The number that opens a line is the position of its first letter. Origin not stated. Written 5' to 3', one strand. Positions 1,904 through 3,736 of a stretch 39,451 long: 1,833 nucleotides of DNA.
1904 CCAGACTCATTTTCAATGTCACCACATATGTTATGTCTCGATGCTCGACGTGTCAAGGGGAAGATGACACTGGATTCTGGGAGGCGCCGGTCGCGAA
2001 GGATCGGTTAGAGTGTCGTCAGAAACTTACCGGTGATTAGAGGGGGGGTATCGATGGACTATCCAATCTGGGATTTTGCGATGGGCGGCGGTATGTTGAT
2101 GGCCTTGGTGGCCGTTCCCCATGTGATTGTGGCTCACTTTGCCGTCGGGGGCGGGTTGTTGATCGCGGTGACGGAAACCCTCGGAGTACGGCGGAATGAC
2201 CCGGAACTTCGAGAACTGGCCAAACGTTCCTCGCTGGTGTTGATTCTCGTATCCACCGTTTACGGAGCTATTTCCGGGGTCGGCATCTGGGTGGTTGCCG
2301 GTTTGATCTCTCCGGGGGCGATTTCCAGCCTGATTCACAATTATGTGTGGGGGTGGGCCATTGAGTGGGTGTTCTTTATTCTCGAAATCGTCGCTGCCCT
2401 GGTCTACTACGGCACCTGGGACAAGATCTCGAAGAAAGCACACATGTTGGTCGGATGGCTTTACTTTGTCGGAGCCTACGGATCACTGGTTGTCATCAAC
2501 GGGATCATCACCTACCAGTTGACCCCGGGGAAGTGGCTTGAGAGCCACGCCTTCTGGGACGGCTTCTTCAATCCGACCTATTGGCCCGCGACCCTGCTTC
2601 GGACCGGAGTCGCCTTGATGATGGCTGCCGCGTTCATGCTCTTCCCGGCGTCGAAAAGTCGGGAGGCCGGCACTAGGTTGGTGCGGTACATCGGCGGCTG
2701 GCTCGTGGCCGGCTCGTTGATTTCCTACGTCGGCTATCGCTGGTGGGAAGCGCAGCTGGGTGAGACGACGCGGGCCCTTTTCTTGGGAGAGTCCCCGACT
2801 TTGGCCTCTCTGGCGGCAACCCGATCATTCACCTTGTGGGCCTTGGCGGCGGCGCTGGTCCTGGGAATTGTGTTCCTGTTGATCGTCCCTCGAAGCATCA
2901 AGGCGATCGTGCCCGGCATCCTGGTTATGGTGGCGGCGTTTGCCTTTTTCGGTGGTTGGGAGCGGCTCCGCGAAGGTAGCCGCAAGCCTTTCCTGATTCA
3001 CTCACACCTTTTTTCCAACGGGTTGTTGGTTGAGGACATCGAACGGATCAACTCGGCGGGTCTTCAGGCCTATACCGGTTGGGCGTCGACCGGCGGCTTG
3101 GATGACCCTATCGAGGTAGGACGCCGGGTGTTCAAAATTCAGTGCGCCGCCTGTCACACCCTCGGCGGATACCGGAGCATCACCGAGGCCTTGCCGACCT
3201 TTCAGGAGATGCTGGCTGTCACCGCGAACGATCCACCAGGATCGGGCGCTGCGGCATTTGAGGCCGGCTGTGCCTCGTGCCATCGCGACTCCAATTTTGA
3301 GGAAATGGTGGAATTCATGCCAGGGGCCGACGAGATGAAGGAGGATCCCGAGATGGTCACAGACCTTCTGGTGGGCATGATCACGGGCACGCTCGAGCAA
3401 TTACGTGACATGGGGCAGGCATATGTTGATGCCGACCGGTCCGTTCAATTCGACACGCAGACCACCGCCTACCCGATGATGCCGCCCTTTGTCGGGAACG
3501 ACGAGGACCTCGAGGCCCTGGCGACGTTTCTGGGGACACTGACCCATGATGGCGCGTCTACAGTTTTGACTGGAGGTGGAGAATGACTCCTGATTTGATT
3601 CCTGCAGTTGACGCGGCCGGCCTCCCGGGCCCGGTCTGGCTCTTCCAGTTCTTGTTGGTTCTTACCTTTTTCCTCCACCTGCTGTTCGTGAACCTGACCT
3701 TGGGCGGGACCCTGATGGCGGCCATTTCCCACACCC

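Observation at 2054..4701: Fur-adjacent pair of CydA-fold membrane proteins; the first replaces TM9 with a periplasmic dihaem cytochrome c domain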

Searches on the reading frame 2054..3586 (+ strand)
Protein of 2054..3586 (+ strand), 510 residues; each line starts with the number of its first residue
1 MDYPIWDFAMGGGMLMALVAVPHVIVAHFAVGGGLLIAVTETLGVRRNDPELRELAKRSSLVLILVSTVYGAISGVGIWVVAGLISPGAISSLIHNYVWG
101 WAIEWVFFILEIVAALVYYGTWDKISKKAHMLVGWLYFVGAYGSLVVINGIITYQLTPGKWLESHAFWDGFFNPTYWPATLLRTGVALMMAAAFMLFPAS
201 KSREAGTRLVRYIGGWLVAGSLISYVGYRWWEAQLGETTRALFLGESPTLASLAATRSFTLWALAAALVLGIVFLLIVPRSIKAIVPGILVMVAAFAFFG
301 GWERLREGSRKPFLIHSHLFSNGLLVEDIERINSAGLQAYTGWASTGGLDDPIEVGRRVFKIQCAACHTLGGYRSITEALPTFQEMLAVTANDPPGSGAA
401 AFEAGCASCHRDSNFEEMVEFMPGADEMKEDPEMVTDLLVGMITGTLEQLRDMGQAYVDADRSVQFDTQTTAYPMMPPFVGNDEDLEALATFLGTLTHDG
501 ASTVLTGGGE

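Call 3: search_protein_families(library=pfam, proteins=[window:2054-3586:+], max_evalue=1)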
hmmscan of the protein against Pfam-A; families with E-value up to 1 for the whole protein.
window:2054-3586:+ (510 aa): 6 families
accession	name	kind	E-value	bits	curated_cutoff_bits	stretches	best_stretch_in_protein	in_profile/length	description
PF01654.22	Cyt_bd_oxida_I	-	8.6e-10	38.2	26.2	1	15-195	5-192/418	Cytochrome bd terminal oxidase subunit I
PF13442.11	Cytochrome_CBB3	-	7.7e-09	36.2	27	2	397-493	5-68/68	Cytochrome C oxidase, cbb3-type, subunit III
PF00034.26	Cytochrom_C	-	2.6e-07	32.3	21.3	2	398-496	4-89/90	Cytochrome c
PF22113.1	Mtrc-MtrF_II-IV_dom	-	0.039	13.9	30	1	361-417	81-133/176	Outer membrane cytochrome MtrC/MtrF-like, domains II/IV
PF14495.11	Cytochrom_C550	-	0.17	12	27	1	353-371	26-44/136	Cytochrome c-550 domain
PF14522.11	Cytochrome_C7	-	0.39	11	24.8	0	362-415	14-53/67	Cytochrome c7 and related cytochrome c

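Call 4: search_protein_families(library=ncbifam, proteins=[window:2054-3586:+], max_evalue=1)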
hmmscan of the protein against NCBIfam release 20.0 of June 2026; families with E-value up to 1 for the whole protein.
window:2054-3586:+ (510 aa): 7 families
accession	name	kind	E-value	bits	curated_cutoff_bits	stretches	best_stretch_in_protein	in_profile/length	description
NF045930.1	Cytc6PetJCyano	equivalog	0.00012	21.9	135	1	353-372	28-47/110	cytochrome c6 PetJ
NF040606.1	CytoC_perox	subfamily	0.0008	18.7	150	1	396-448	299-356/524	di-heme-cytochrome C peroxidase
TIGR04494.1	c550_PedF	equivalog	0.0087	16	122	1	350-372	48-70/133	cytochrome c-550 PedF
NF050122.1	bc1_QcrC_actin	exception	0.04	13.2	200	0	353-370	41-153/253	cytochrome bc1 complex diheme cytochrome c subunit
TIGR03045.1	PS_II_C550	equivalog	0.052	13.2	177.75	1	353-371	51-69/159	photosystem II cytochrome c-550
NF052248.1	SorU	equivalog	0.061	13.6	100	0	363-385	12-34/72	SorU family sulfite dehydrogenase c-type cytochrome subunit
NF038305.1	HpsJ_fam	subfamily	0.16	11.9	60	1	256-283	73-100/234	HpsJ family protein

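Call 8: find_homologous_proteins(query=window:2054-3586:+)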
Query window:2054-3586:+ (510 aa): 2547 proteins with E <= 0.001 among 8000 candidates; the best 120 are listed.
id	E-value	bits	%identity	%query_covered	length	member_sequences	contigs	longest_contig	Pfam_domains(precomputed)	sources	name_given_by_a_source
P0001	0.0e+0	1152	100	100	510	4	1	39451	PF13442.12,PF00034.27,PF01654.23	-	-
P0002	0.0e+0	1027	88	100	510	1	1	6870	PF13442.12,PF00034.27,PF01654.23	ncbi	-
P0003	0.0e+0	1011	87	100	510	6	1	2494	PF13442.12,PF00034.27,PF01654.23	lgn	-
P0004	1.9e-291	985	85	100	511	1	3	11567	PF13442.12,PF00034.27,PF01654.23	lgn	-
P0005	2.1e-291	985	84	100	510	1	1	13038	PF13442.12,PF00034.27,PF01654.23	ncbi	-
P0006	1.2e-280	950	80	100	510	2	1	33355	PF13442.12,PF00034.27,PF01654.23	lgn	-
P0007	1.7e-231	787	83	65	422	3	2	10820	PF13442.12,PF00034.27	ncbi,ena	-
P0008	1.5e-226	771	66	100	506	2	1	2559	PF13442.12,PF00034.27,PF01654.23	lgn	-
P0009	2.2e-226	771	66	98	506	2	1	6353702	PF13442.12,PF00034.27,PF01654.23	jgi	jgi:cytochrome d ubiquinol oxidase subunit I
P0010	4.7e-226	769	67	100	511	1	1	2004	PF13442.12,PF00034.27,PF01654.23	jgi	jgi:mono/diheme cytochrome c family protein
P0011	4.5e-223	760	66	100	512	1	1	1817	PF13442.12,PF00034.27,PF01654.23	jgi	-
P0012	1.7e-222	758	66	98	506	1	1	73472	PF13442.12,PF00034.27,PF01654.23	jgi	jgi:cytochrome d ubiquinol oxidase subunit I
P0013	6.0e-222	756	66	98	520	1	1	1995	PF13442.12,PF00034.27,PF01654.23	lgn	-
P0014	3.2e-221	754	65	98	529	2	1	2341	PF13442.12,PF00034.27,PF01654.23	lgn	-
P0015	9.3e-221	752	65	100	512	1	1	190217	PF13442.12,PF00034.27,PF01654.23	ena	-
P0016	2.6e-220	751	65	100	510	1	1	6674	PF13442.12,PF00034.27,PF01654.23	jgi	jgi:mono/diheme cytochrome c family protein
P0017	4.2e-220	750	65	99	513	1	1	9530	PF13442.12,PF00034.27,PF01654.23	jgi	jgi:mono/diheme cytochrome c family protein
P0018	6.0e-220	749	66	99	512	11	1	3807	PF13442.12,PF00034.27,PF01654.23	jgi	jgi:mono/diheme cytochrome c family protein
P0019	9.5e-220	749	65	100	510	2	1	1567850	PF13442.12,PF00034.27,PF01654.23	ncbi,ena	-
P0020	1.5e-219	748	66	97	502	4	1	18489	PF13442.12,PF00034.27,PF01654.23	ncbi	-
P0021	2.2e-219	747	67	99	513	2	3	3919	PF13442.12,PF00034.27,PF01654.23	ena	-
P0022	2.4e-219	747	65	100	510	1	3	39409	PF13442.12,PF00034.27,PF01654.23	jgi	jgi:cytochrome c5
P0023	3.9e-219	747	65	100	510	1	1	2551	PF13442.12,PF00034.27,PF01654.23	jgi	jgi:mono/diheme cytochrome c family protein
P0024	8.1e-219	746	64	100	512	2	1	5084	PF13442.12,PF00034.27,PF01654.23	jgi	-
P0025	1.6e-218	745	65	99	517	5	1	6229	PF13442.12,PF00034.27,PF01654.23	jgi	-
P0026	2.8e-218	744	65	100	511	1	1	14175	PF13442.12,PF00034.27,PF01654.23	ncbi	-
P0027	4.3e-218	743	64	100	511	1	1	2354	PF13442.12,PF00034.27,PF01654.23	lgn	-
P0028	4.5e-218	743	65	98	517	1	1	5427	PF13442.12,PF00034.27,PF01654.23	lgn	-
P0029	5.9e-218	743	65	100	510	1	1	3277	PF13442.12,PF00034.27,PF01654.23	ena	-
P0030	1.1e-217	742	66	98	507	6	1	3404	PF13442.12,PF00034.27,PF01654.23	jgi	jgi:mono/diheme cytochrome c family protein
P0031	1.1e-217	742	64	100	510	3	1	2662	PF13442.12,PF00034.27,PF01654.23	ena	-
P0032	1.4e-217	742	65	100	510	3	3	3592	PF13442.12,PF00034.27,PF01654.23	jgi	jgi:mono/diheme cytochrome c family protein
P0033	1.8e-217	741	63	100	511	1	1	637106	PF13442.12,PF00034.27,PF01654.23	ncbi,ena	-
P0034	2.6e-217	741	64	98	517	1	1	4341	PF13442.12,PF00034.27,PF01654.23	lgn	-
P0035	3.6e-217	740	65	100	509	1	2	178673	PF13442.12,PF00034.27,PF01654.23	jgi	jgi:mono/diheme cytochrome c family protein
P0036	5.5e-217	740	66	99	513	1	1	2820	PF13442.12,PF00034.27,PF01654.23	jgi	jgi:cytochrome d ubiquinol oxidase subunit I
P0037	7.6e-217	739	65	100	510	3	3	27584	PF13442.12,PF00034.27,PF01654.23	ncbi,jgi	jgi:mono/diheme cytochrome c family protein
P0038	1.2e-216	738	62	100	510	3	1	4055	PF13442.12,PF00034.27,PF01654.23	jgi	-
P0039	1.6e-216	738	65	100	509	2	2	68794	PF13442.12,PF00034.27,PF01654.23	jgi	jgi:mono/diheme cytochrome c family protein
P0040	1.7e-216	738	66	97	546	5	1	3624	PF13442.12,PF00034.27,PF01654.23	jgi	-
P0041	1.9e-216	738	65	98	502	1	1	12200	PF13442.12,PF00034.27,PF01654.23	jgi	-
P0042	3.0e-216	737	65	100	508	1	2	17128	PF13442.12,PF00034.27,PF01654.23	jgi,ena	-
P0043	3.8e-216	737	64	100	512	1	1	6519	PF13442.12,PF00034.27,PF01654.23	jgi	jgi:mono/diheme cytochrome c family protein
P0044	4.1e-216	737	65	97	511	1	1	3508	PF13442.12,PF00034.27,PF01654.23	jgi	jgi:mono/diheme cytochrome c family protein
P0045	4.4e-216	737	64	100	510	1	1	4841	PF13442.12,PF00034.27,PF01654.23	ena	-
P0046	1.2e-215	735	65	100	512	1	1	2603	PF13442.12,PF00034.27,PF01654.23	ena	-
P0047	2.0e-215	734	64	100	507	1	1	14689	PF13442.12,PF00034.27,PF01654.23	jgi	jgi:mono/diheme cytochrome c family protein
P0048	2.1e-215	734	64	100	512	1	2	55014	PF13442.12,PF00034.27,PF01654.23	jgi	jgi:mono/diheme cytochrome c family protein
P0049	6.4e-215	733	63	100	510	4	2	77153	PF13442.12,PF00034.27,PF01654.23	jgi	jgi:mono/diheme cytochrome c family protein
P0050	7.3e-215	733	62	100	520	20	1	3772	PF13442.12,PF00034.27,PF01654.23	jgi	jgi:mono/diheme cytochrome c family protein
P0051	1.0e-214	732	64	100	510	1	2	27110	PF13442.12,PF00034.27,PF01654.23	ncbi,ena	-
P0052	1.1e-214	732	63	100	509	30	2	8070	PF13442.12,PF00034.27,PF01654.23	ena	-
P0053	1.2e-214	732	64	97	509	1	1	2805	PF13442.12,PF00034.27,PF01654.23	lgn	-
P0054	1.4e-214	732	64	100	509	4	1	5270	PF13442.12,PF00034.27,PF01654.23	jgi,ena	-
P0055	1.5e-214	732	64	100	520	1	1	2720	PF13442.12,PF00034.27,PF01654.23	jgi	jgi:mono/diheme cytochrome c family protein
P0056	1.7e-214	731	63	100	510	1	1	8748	PF13442.12,PF00034.27,PF01654.23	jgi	jgi:mono/diheme cytochrome c family protein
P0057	2.7e-214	731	65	98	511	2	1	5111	PF13442.12,PF00034.27,PF01654.23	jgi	jgi:mono/diheme cytochrome c family protein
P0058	2.9e-214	731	62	100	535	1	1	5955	PF13442.12,PF00034.27,PF01654.23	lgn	-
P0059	4.9e-214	730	65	99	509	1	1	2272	PF13442.12,PF00034.27,PF01654.23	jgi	jgi:mono/diheme cytochrome c family protein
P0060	6.0e-214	730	63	100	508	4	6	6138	PF13442.12,PF00034.27,PF01654.23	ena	-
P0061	6.1e-214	730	63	100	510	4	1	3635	PF13442.12,PF00034.27,PF01654.23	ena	-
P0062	6.4e-214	729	64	100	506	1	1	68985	PF13442.12,PF00034.27,PF01654.23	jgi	jgi:mono/diheme cytochrome c family protein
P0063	7.2e-214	729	63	100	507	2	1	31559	PF13442.12,PF00034.27,PF01654.23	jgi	jgi:mono/diheme cytochrome c family protein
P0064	7.8e-214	729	64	100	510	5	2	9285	PF13442.12,PF00034.27,PF01654.23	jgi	jgi:mono/diheme cytochrome c family protein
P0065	1.2e-213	729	63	100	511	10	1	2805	PF13442.12,PF00034.27,PF01654.23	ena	-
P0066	1.3e-213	728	65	98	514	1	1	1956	PF13442.12,PF00034.27,PF01654.23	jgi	jgi:mono/diheme cytochrome c family protein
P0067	1.3e-213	728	64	98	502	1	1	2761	PF13442.12,PF00034.27,PF01654.23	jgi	jgi:cytochrome d ubiquinol oxidase subunit I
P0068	2.1e-213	728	64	100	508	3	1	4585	PF13442.12,PF00034.27,PF01654.23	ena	-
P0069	2.2e-213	728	63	100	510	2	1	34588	PF13442.12,PF00034.27,PF01654.23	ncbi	-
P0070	2.4e-213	728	65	98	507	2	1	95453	PF13442.12,PF00034.27,PF01654.23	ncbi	-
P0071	2.6e-213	727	65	100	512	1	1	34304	PF13442.12,PF00034.27,PF01654.23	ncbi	-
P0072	3.0e-213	727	64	98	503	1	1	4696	PF13442.12,PF00034.27,PF01654.23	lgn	-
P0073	4.8e-213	727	63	98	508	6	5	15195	PF13442.12,PF00034.27,PF01654.23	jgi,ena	-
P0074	6.3e-213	726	65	97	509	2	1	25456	PF13442.12,PF00034.27,PF01654.23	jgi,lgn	-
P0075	7.7e-213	726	64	100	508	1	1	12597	PF13442.12,PF00034.27,PF01654.23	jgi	jgi:mono/diheme cytochrome c family protein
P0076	9.7e-213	726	63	100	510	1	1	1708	PF13442.12,PF00034.27,PF01654.23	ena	-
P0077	1.1e-212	725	62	100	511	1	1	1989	PF13442.12,PF00034.27,PF01654.23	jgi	jgi:mono/diheme cytochrome c family protein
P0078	1.3e-212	725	64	100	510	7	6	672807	PF13442.12,PF00034.27,PF01654.23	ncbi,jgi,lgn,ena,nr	ncbi:MAG TPA: cytochrome ubiquinol oxidase subunit I [Thermoanaerobaculales bacterium]|nr:cytochrome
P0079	1.6e-212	725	62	100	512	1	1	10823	PF13442.12,PF00034.27,PF01654.23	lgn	-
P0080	1.7e-212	725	62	100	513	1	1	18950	PF13442.12,PF00034.27,PF01654.23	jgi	jgi:mono/diheme cytochrome c family protein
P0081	2.1e-212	724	64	100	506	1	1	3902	PF13442.12,PF00034.27,PF01654.23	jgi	jgi:mono/diheme cytochrome c family protein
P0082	2.4e-212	724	63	99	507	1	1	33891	PF13442.12,PF00034.27,PF01654.23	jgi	jgi:mono/diheme cytochrome c family protein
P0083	2.9e-212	724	63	100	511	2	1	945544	PF13442.12,PF00034.27,PF01654.23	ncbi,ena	-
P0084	3.1e-212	724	62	100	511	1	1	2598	PF13442.12,PF00034.27,PF01654.23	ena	-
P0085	3.5e-212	724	63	100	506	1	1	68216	PF13442.12,PF00034.27,PF01654.23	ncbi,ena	-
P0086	4.1e-212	723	64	98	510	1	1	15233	PF13442.12,PF00034.27,PF01654.23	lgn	-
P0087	5.1e-212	723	63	100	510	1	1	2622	PF13442.12,PF00034.27,PF01654.23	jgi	jgi:cytochrome d ubiquinol oxidase subunit I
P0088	6.4e-212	723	63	97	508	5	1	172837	PF13442.12,PF00034.27,PF01654.23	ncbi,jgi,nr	ncbi:MAG: cytochrome ubiquinol oxidase subunit I [Thermoanaerobaculales bacterium]|jgi:mono/diheme c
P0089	7.3e-212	723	62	98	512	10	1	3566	PF13442.12,PF00034.27,PF01654.23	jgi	-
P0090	7.6e-212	723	63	100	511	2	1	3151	PF13442.12,PF00034.27,PF01654.23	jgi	jgi:mono/diheme cytochrome c family protein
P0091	9.8e-212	722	63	100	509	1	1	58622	PF13442.12,PF00034.27,PF01654.23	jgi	-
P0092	1.1e-211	722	63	98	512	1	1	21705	PF13442.12,PF00034.27,PF01654.23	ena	-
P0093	1.1e-211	722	64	100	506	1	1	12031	PF13442.12,PF00034.27,PF01654.23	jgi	jgi:mono/diheme cytochrome c family protein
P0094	1.1e-211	722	63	100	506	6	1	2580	PF13442.12,PF00034.27,PF01654.23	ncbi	-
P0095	1.2e-211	722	64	100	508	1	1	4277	PF13442.12,PF00034.27,PF01654.23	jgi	jgi:mono/diheme cytochrome c family protein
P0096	1.4e-211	722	62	100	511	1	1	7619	PF13442.12,PF00034.27,PF01654.23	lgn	-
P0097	1.5e-211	722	64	100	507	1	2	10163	PF13442.12,PF00034.27,PF01654.23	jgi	jgi:MFS family permease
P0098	1.8e-211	721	63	100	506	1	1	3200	PF13442.12,PF00034.27,PF01654.23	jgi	jgi:mono/diheme cytochrome c family protein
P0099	2.7e-211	721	63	100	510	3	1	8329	PF13442.12,PF00034.27,PF01654.23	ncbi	-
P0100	2.7e-211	721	63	100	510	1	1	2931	PF13442.12,PF00034.27,PF01654.23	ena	-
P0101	3.2e-211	721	62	100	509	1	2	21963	PF13442.12,PF00034.27,PF01654.23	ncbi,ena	-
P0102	3.4e-211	720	64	98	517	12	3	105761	PF13442.12,PF00034.27,PF01654.23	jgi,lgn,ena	jgi:cytochrome d ubiquinol oxidase subunit I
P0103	4.5e-211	720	63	100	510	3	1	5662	PF13442.12,PF00034.27,PF01654.23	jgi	jgi:mono/diheme cytochrome c family protein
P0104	6.9e-211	719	62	100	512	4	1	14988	PF13442.12,PF00034.27,PF01654.23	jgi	jgi:mono/diheme cytochrome c family protein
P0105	9.0e-211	719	62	100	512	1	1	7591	PF13442.12,PF00034.27,PF01654.23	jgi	jgi:cytochrome c2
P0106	1.1e-210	719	62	100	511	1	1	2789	PF13442.12,PF00034.27,PF01654.23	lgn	-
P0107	1.4e-210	718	63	100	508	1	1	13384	PF13442.12,PF00034.27,PF01654.23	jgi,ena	-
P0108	2.5e-210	718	65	100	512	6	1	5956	PF13442.12,PF00034.27,PF01654.23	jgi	jgi:mono/diheme cytochrome c family protein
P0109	2.8e-210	717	64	98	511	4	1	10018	PF13442.12,PF00034.27,PF01654.23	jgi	jgi:mono/diheme cytochrome c family protein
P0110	3.8e-210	717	63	99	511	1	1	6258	PF13442.12,PF00034.27,PF01654.23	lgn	-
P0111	4.1e-210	717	61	100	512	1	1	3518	PF13442.12,PF00034.27,PF01654.23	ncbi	-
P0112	4.2e-210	717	62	98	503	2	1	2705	PF13442.12,PF00034.27,PF01654.23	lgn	-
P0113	8.3e-210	716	62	99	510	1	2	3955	PF13442.12,PF00034.27,PF01654.23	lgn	-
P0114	1.8e-209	715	63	100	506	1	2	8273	PF13442.12,PF01654.23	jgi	jgi:mono/diheme cytochrome c family protein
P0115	2.0e-209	715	62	100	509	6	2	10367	PF13442.12,PF00034.27,PF01654.23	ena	-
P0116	2.0e-209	715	61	100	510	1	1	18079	PF13442.12,PF00034.27,PF01654.23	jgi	jgi:hypothetical protein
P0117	2.1e-209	715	63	97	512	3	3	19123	PF13442.12,PF00034.27,PF01654.23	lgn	-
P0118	2.5e-209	714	63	97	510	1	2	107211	PF13442.12,PF00034.27,PF01654.23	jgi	jgi:cytochrome d ubiquinol oxidase subunit I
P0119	2.6e-209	714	65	97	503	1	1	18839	PF13442.12,PF00034.27,PF01654.23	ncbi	-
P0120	2.9e-209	714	63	98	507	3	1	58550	PF13442.12,PF00034.27,PF01654.23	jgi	jgi:mono/diheme cytochrome c family protein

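Call 13: search_solved_structures(query=A1, max_evalue=1, show_alignments=2)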
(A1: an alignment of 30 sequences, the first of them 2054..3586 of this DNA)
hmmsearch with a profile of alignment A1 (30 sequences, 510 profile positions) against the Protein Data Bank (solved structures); distinct sequences matched with E-value up to 1: 53.
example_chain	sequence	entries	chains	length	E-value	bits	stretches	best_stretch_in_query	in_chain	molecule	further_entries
6xkx_p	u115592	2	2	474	0.00013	23.9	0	346-389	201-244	Cbb3-type cytochrome c oxidase subunit CcoP,Cytochrome c-type cyt cy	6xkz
5doq_A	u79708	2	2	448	0.00027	22.8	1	14-164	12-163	Bd-type quinol oxidase subunit I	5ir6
2l4d_A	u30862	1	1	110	0.0063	18.3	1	354-371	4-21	SCO1/SenC family protein/cytochrome c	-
8smr_G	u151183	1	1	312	0.018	16.8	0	331-372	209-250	Cbb3-type cytochrome c oxidase subunit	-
1ccr_A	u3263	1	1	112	0.018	16.8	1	352-407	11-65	CYTOCHROME C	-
6xkw_p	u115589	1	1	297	0.018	16.8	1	342-389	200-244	Cbb3-type cytochrome c oxidase subunit CcoP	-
9g83_v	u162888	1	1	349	0.021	16.6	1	352-398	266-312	Cbb3-type cytochrome c oxidase subunit CcoP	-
4pw9_B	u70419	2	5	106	0.041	15.6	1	350-387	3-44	Putative cytochrome C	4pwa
6qvm_A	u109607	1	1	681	0.066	15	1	361-416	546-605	Multiheme cytochrome cf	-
6hwh_M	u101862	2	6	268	0.071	14.9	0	344-370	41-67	Cytochrome bc1 complex cytochrome c subunit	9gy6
8ovc_O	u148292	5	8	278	0.078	14.7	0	344-370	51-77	Cytochrome bc1 complex cytochrome c subunit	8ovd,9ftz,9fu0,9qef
6adq_C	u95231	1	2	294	0.09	14.5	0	344-370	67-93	Cytochrome bc1 complex cytochrome c subunit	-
3mk7_C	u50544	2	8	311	0.11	14.3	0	345-372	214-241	Cytochrome c oxidase, cbb3-type, subunit P | Cbb3-type cytochrome c oxidase subunit CcoP1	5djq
8iwh_V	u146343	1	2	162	0.13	14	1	328-369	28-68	Cytochrome c-550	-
8hcr_C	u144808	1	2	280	0.16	13.7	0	345-371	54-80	Cytochrome bc1 complex cytochrome c subunit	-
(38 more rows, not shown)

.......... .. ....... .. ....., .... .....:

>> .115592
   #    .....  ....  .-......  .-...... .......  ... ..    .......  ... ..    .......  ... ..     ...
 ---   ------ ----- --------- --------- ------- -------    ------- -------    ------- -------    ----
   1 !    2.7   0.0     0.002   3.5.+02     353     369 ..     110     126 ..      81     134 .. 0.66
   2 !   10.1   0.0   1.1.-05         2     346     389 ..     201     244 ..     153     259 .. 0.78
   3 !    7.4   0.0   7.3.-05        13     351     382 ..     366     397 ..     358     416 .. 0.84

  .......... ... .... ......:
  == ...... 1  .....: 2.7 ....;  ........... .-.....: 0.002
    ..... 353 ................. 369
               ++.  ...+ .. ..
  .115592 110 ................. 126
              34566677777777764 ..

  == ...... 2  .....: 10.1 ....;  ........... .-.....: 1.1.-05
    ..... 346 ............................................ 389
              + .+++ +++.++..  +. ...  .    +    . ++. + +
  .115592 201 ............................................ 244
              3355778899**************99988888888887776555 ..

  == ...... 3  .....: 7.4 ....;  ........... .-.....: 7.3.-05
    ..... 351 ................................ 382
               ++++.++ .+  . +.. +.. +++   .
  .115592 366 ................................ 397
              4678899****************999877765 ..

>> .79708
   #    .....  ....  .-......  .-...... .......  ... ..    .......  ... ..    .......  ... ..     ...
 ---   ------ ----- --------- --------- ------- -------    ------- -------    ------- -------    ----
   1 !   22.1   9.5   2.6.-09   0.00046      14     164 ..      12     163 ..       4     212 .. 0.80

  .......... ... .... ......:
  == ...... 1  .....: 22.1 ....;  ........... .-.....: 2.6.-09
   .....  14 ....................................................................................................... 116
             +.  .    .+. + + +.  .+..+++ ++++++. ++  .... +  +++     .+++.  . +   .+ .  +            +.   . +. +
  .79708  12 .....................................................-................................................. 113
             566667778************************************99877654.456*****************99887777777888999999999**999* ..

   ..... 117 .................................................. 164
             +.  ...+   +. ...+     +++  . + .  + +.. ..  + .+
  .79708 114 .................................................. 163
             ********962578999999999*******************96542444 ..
